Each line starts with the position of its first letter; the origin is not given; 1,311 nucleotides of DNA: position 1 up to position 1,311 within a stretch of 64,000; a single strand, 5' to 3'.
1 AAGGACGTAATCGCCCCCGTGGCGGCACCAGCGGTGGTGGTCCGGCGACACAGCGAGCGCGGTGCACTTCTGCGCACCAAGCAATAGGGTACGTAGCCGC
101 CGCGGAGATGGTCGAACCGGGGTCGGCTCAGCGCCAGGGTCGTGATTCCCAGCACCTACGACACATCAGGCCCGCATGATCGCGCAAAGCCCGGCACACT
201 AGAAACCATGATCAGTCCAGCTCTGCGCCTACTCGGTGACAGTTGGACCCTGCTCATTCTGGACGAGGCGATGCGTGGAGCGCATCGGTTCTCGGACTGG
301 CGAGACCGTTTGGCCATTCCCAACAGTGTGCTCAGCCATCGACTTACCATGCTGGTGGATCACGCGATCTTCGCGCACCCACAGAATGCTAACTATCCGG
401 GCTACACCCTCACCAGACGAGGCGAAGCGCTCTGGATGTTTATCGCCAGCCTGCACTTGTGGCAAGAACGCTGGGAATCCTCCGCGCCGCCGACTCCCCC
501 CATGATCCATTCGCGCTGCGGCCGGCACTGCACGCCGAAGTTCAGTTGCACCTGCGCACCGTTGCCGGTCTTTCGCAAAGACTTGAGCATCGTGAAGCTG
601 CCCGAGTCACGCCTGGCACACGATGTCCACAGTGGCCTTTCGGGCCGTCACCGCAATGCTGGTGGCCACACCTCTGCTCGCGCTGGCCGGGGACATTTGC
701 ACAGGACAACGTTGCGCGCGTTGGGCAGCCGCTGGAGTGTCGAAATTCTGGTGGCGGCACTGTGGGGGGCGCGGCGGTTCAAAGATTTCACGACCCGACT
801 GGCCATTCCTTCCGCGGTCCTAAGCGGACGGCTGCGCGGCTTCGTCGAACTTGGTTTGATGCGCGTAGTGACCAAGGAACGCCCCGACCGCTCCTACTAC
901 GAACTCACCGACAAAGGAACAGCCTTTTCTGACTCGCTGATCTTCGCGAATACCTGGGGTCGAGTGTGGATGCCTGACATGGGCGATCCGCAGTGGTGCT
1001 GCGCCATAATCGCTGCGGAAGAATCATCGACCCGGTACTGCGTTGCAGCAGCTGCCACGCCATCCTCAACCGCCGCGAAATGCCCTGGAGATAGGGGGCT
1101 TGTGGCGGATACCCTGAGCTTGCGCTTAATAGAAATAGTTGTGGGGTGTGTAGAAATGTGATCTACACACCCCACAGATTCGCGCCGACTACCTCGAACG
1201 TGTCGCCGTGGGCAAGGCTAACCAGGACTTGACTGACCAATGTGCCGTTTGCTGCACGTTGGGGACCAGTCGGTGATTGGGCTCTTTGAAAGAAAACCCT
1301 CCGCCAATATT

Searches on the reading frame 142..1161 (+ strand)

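Call 71: search_protein_families(library=pfam, proteins=[window:142-1161:+], max_evalue=0.0001)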
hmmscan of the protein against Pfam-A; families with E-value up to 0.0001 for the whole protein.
window:142-1161:+ (339 aa): 1 family
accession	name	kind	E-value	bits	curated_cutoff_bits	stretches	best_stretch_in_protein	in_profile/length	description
PF01638.23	HxlR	-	1.1e-27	96.1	20.8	2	30-113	1-88/91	HxlR-like helix-turn-helix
